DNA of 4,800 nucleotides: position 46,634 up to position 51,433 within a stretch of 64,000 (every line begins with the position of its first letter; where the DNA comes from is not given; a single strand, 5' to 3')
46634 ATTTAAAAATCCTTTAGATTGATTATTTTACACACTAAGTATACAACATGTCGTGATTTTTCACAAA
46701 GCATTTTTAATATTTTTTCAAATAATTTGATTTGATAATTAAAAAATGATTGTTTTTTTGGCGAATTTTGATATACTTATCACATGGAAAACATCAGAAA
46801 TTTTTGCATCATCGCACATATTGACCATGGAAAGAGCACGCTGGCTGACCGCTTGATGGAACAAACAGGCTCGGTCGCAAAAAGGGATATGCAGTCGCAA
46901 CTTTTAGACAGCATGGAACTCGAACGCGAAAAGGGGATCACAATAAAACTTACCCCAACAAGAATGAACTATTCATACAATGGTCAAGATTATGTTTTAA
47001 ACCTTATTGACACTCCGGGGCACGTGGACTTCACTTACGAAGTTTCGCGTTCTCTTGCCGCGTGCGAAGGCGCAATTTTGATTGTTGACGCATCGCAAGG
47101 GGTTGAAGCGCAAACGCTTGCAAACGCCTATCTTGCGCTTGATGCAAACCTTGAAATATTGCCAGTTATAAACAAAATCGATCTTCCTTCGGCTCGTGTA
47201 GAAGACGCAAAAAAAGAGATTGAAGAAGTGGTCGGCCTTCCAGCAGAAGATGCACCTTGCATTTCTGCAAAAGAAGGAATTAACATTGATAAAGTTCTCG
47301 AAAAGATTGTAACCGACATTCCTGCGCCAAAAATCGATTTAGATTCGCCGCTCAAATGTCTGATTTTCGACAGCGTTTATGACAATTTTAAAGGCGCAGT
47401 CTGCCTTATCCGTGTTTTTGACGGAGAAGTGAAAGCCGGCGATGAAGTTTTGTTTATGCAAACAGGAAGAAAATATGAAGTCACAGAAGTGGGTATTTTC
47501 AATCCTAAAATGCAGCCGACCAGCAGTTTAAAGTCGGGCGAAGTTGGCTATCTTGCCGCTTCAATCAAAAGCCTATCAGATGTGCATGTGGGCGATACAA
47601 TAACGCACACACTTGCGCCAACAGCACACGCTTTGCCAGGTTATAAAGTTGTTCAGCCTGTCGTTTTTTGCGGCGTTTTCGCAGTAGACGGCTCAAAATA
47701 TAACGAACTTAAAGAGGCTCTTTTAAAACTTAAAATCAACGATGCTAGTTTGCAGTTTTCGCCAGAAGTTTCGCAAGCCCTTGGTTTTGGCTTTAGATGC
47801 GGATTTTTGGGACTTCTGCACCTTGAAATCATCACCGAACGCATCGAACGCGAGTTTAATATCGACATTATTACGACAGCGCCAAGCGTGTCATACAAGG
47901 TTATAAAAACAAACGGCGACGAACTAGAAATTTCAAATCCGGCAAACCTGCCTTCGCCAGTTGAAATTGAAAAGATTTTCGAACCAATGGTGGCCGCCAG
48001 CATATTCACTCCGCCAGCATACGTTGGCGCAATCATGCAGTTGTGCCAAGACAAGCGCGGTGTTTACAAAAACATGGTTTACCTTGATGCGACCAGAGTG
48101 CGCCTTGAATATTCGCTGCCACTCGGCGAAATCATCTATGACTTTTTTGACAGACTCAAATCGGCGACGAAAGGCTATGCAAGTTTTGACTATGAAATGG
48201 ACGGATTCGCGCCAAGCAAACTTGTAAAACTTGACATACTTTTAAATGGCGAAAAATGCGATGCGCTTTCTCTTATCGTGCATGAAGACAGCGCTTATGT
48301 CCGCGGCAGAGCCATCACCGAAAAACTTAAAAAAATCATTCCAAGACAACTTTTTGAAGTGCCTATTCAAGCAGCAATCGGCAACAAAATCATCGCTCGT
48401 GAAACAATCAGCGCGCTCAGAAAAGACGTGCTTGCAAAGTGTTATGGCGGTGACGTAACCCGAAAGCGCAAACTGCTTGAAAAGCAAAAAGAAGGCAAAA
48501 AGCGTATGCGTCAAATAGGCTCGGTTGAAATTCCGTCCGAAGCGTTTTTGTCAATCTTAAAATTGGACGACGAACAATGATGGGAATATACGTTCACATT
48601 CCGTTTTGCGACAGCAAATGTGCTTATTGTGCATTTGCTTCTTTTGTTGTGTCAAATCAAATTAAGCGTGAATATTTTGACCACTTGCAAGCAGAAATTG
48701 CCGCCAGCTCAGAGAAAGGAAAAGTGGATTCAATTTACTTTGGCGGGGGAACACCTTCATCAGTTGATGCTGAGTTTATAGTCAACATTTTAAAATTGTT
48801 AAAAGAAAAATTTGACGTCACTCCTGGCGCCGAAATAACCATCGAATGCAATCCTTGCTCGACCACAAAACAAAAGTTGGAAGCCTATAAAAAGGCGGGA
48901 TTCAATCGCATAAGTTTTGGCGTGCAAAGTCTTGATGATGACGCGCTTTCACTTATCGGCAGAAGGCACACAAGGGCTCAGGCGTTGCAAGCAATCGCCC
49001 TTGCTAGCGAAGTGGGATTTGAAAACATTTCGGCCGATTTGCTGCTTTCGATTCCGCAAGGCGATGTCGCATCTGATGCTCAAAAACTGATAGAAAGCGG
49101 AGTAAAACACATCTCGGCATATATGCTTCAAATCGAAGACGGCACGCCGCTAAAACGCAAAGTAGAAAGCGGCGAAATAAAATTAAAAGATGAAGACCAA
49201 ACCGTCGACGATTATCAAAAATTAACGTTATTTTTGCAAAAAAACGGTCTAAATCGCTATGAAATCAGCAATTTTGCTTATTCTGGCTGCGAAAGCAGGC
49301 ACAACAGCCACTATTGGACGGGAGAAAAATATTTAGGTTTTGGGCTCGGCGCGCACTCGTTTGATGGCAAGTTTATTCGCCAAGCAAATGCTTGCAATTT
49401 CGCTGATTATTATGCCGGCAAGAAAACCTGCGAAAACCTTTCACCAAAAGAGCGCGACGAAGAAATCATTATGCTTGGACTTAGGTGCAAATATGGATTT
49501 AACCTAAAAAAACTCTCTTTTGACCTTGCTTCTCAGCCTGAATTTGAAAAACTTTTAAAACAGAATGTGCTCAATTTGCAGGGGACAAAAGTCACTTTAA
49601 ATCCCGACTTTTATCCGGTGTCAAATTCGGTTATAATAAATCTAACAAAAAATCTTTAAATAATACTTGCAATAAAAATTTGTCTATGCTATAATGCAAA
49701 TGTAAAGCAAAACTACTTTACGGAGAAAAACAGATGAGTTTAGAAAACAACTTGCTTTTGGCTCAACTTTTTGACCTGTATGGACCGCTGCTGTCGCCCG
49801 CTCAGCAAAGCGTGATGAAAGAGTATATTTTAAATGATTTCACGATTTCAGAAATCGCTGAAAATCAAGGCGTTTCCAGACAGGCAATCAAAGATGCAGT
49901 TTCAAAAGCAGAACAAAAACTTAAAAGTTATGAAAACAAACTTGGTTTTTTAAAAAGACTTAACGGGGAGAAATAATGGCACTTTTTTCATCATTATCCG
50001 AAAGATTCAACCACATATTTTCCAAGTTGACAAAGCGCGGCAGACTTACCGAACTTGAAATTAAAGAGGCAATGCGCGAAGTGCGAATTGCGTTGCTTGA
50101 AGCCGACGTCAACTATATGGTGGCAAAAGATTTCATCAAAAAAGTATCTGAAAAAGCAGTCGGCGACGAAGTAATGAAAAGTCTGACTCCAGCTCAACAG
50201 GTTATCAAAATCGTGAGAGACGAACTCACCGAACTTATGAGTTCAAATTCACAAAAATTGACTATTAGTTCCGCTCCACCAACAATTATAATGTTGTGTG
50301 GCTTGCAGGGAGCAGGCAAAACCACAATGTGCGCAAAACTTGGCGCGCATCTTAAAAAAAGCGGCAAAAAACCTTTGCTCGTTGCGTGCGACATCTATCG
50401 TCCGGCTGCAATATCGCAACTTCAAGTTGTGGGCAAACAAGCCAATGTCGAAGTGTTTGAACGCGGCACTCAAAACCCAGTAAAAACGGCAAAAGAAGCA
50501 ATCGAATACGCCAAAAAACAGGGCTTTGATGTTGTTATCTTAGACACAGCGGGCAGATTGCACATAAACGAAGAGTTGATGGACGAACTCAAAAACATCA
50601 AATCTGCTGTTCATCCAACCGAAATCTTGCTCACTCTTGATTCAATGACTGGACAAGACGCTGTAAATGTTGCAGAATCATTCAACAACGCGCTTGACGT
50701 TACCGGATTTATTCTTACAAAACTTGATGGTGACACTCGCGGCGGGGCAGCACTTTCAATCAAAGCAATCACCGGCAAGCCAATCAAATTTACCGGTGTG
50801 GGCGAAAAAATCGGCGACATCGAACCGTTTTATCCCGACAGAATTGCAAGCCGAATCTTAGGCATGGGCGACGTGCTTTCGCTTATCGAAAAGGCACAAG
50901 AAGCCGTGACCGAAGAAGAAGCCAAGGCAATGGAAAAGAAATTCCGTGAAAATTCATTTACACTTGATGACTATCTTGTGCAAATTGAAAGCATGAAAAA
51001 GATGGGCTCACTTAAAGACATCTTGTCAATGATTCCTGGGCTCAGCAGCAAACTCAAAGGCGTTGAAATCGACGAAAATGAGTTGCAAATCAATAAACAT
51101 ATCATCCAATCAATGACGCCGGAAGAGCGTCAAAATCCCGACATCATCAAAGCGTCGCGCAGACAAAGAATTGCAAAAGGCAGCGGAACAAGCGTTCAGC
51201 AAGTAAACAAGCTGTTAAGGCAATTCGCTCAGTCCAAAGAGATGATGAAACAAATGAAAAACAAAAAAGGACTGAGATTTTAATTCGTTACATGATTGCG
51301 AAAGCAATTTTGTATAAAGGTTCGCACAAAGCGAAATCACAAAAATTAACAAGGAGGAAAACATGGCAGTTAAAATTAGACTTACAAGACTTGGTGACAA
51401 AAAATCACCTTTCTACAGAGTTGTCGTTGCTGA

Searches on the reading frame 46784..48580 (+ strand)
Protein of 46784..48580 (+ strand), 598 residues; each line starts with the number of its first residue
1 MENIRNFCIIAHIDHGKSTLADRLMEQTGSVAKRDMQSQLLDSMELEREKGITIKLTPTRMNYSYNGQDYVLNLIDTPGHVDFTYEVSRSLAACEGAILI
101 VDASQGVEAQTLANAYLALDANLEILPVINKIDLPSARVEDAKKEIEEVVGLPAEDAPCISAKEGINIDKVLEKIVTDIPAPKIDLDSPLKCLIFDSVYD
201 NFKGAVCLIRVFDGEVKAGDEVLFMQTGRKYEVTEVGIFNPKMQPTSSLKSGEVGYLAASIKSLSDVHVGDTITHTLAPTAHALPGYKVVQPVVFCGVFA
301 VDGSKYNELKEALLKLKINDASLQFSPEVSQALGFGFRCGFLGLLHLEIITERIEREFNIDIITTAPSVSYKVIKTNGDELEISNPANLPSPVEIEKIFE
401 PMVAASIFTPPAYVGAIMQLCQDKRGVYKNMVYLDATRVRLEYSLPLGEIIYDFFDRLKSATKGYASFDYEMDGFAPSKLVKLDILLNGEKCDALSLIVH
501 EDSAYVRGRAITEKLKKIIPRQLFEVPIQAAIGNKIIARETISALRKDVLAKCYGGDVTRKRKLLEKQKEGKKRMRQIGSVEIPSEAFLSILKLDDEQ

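Call 12: search_protein_families(library=ncbifam, proteins=[window:46784-48580:+])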
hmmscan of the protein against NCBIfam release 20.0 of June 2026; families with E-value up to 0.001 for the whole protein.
window:46784-48580:+ (598 aa): 37 families (the best 25 are shown)
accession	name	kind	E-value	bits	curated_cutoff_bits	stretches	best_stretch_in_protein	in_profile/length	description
TIGR01393.1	lepA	equivalog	3.6e-294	976.7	533.9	1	3-595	2-595/595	translation elongation factor 4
TIGR01394.1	TypA_BipA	equivalog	1.1e-61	208.9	757.3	1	4-478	1-471/594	translational GTPase TypA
TIGR00484.1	EF-G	equivalog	8.4e-55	186.1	659.4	3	2-151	8-156/691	elongation factor G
TIGR00490.1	aEF-2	equivalog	3e-54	184.3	738.45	2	2-134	17-150/720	elongation factor EF-2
NF009381.0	PRK12740.1-5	subfamily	1.7e-48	165.5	583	3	2-151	7-155/692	elongation factor G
NF012153.1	tet_protect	equivalog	4.5e-47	160.6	775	2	6-148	2-143/614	tetracycline resistance ribosomal protection protein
NF007583.0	PRK10218.1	equivalog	2.7e-43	147.9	1260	1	1-451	2-449/607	ribosome-dependent GTPase TypA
NF009891.0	PRK13351.1-1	equivalog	4.5e-37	128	597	3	2-151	7-155/681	elongation factor G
NF033148.1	tet_protect_M_W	exception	8.3e-35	120.2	1100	2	3-148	2-146/639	TetM/TetW/TetO/TetS family tetracycline resistance ribosomal protection protein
NF001964.0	PRK00741.1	equivalog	9.4e-35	120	473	2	3-153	11-164/529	peptide chain release factor 3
NF000120.3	47473_otr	exception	1.2e-32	113.3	900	2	6-148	4-145/608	tetracycline resistance ribosomal protection protein Otr(A)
NF009379.0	PRK12740.1-3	equivalog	2.9e-31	108.7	513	2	3-149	7-152/674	elongation factor G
TIGR00503.1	prfC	equivalog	7.9e-28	97.2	466.95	1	3-152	10-162/527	peptide chain release factor 3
NF058620.1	EFG2_Bacteroid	exception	8.4e-28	97.1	1000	2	2-149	7-153/717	elongation factor G2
NF009377.1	PRK12740.1-1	equivalog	1.4e-25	89.8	890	2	2-151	11-159/700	elongation factor G-like protein EF-G2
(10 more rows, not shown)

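Call 14: find_encoding_contigs(protein=window:46784-48580:+, flank=10000, max_places=10)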
Protein window:46784-48580:+ (598 aa): 1 contig read that carries it; 1 place shown.
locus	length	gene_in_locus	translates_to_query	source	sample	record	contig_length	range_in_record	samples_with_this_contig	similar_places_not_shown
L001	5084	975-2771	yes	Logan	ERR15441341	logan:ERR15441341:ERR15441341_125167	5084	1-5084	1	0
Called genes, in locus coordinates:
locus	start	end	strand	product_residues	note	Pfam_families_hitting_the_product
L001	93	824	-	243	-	PF03009:GDPD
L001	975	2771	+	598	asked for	PF00009:GTP_EFTU, PF03144:GTP_EFTU_D2, PF14492:EFG_III (faint), PF00679:EFG_C, PF06421:LepA_C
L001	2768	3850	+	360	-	PF04055:Radical_SAM, PF06969:HemN_C (weak)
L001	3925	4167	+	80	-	PF04297:UPF0122, PF08281:Sigma70_r4_2 (weak), PF04545:Sigma70_r4 (weak)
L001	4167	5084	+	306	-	?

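Call 37: list_cluster_members(proteins=[window:46784-48580:+, window:49976-51283:+, window:2742-4034:+, window:13565-16678:+, P0007, P0002, P0005, P0006])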
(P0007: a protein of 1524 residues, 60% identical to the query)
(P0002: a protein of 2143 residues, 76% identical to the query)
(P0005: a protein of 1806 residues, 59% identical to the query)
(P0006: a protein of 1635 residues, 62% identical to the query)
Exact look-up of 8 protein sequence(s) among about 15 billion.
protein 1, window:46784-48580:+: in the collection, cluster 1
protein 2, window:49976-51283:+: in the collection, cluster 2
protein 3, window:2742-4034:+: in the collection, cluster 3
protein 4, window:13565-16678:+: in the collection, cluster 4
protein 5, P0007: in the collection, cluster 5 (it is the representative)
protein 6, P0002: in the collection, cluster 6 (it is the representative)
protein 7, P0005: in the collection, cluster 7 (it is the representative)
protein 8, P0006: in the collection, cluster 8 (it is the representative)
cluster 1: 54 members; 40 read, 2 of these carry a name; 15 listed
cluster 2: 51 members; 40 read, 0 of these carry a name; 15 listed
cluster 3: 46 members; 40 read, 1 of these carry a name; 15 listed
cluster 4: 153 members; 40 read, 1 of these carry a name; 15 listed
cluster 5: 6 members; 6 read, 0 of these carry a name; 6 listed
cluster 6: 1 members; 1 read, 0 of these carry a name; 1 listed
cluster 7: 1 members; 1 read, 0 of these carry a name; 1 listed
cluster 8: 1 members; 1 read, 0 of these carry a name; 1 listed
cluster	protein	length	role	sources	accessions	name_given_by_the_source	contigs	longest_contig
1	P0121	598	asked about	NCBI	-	-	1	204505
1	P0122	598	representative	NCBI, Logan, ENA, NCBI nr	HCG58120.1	MAG TPA: elongation factor 4 [Clostridiales bacterium] | elongation factor 4 [Clostridiales bacterium]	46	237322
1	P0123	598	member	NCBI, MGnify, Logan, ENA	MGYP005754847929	CR=1 FL=1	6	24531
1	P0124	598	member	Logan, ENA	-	-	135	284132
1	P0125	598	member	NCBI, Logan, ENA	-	-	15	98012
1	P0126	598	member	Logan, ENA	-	-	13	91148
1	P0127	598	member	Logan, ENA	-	-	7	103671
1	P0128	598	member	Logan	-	-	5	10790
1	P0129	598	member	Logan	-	-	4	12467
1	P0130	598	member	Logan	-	-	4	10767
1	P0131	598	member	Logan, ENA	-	-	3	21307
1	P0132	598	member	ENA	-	-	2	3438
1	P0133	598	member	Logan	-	-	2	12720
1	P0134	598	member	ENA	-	-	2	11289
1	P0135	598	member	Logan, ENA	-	-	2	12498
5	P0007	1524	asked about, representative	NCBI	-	-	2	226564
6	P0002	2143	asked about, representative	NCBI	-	-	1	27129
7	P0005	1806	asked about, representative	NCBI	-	-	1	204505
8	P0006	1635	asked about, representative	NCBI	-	-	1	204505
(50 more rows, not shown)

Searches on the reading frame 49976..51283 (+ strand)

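Call 12: search_protein_families(library=ncbifam, proteins=[window:49976-51283:+])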
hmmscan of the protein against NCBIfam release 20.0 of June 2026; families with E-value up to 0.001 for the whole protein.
window:49976-51283:+ (435 aa): 19 families
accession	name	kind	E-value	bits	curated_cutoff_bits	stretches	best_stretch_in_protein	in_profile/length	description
TIGR00959.1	ffh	equivalog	2.3e-186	619.8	473.2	1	4-426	1-428/428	signal recognition particle protein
TIGR01425.1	SRP54_euk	equivalog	8e-92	308.3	576.25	1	5-421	3-426/428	signal recognition particle protein SRP54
TIGR00064.1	ftsY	equivalog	5.2e-71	239.1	260.7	1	30-294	4-278/279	signal recognition particle-docking protein FtsY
NF009368.0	PRK12726.1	equivalog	1.9e-17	63.5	832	1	101-281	205-383/407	flagellar biosynthesis regulator FlhF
TIGR03499.1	FlhF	equivalog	2.3e-16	60.6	174.15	1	16-193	129-286/286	flagellar biosynthesis GTPase FlhF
NF005230.0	PRK06731.1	equivalog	1.6e-14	53.8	553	1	69-276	53-258/281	flagellar biosynthesis regulator FlhF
NF009367.0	PRK12724.1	equivalog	7.6e-14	51.4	718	1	103-279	224-398/433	flagellar biosynthesis regulator FlhF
NF011312.0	PRK14723.1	equivalog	8.8e-11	41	951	1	103-279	186-362/768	flagellar biosynthesis regulator FlhF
NF011310.0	PRK14721.1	equivalog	1.4e-08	34.4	725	1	103-262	192-348/423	flagellar biosynthesis regulator FlhF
NF009366.0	PRK12723.1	equivalog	1.3e-07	31.1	585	1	96-263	168-335/388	flagellar biosynthesis regulator FlhF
NF011311.0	PRK14722.1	equivalog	2e-07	30.4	777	1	104-280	139-321/374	flagellar biosynthesis regulator FlhF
NF041546.1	ParA_partition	equivalog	7.3e-06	25.7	180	1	112-196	10-89/203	ParA family partition ATPase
TIGR00750.1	lao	equivalog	7.8e-05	21.9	240.75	0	96-193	28-136/300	methylmalonyl Co-A mutase-associated GTPase MeaB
NF010423.0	PRK13849.1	equivalog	0.00023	20.6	313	0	105-193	4-93/231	conjugal transfer ATPase VirC1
NF004041.0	PRK05541.1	subfamily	0.00028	21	127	0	102-142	7-47/176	adenylyl-sulfate kinase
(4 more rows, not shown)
